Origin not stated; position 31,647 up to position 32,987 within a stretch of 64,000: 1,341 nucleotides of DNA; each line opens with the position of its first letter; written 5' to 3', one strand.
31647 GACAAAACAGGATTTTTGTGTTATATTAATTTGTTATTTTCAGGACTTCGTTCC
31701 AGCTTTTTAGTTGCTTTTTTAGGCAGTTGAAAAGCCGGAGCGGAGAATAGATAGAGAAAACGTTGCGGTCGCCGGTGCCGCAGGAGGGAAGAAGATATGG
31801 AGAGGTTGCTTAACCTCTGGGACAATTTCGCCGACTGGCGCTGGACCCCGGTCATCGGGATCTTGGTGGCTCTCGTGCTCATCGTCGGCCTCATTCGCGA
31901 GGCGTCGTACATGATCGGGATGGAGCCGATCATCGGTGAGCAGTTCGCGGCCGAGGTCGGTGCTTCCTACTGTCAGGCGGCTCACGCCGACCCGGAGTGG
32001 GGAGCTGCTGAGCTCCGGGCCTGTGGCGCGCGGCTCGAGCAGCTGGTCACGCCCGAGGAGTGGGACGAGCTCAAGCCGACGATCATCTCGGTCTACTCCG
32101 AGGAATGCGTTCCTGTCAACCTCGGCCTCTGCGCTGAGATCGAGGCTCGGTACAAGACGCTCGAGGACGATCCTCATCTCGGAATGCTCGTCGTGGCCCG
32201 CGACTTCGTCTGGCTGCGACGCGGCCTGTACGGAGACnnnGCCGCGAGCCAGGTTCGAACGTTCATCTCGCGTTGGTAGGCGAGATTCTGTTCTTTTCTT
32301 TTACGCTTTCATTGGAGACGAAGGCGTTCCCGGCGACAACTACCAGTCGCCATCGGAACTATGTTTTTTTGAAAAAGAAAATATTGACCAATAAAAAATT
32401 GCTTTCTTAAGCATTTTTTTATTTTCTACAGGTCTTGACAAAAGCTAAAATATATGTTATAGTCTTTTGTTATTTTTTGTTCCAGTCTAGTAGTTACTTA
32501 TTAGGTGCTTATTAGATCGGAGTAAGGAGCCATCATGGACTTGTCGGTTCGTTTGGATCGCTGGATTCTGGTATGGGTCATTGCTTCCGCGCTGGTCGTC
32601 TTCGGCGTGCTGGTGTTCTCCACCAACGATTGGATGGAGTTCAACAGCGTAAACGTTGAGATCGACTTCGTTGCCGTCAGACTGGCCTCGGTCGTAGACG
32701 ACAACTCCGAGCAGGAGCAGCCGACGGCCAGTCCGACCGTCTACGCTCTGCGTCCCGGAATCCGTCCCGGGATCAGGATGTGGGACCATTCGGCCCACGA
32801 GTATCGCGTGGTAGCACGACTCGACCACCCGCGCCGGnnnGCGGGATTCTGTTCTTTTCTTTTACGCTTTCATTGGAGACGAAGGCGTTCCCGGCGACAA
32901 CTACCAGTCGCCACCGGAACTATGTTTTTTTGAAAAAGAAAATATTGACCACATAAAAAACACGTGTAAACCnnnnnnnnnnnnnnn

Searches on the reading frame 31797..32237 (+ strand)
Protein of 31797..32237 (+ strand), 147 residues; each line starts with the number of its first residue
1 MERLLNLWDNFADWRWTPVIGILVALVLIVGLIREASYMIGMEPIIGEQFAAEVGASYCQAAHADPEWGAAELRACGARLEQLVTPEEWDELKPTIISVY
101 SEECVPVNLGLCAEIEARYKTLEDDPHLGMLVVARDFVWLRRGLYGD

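Call 25: search_protein_families(library=pfam, proteins=[window:31797-32237:+], max_evalue=1)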
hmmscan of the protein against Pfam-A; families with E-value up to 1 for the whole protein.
window:31797-32237:+ (147 aa): 1 family
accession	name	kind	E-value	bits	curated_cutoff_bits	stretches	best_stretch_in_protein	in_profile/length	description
PF14420.11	Clr5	-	0.098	13.2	22.3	1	86-104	2-20/54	Clr5 domain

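Call 26: search_protein_families(library=phrogs, proteins=[window:31797-32237:+], max_evalue=1)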
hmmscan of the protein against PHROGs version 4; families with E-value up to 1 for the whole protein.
window:31797-32237:+ (147 aa): 0 families

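Call 27: search_protein_families(library=padloc, proteins=[window:31797-32237:+], max_evalue=1)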
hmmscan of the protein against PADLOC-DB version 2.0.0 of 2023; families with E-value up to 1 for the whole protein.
window:31797-32237:+ (147 aa): 0 families

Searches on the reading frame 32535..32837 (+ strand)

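Call 25: search_protein_families(library=pfam, proteins=[window:32535-32837:+], max_evalue=1)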
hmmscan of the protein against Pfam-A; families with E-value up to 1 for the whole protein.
window:32535-32837:+ (101 aa): 1 family
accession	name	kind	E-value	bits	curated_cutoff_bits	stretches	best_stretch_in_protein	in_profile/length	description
PF07190.16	CrmD_SECRET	-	0.089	13.2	20.5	1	16-61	7-53/172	Tumour necrosis factor receptor, SECRET domain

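Call 26: search_protein_families(library=phrogs, proteins=[window:32535-32837:+], max_evalue=1)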
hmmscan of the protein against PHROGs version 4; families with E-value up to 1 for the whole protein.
window:32535-32837:+ (101 aa): 0 families

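Call 27: search_protein_families(library=padloc, proteins=[window:32535-32837:+], max_evalue=1)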
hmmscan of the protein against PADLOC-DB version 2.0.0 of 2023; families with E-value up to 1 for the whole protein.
window:32535-32837:+ (101 aa): 0 families
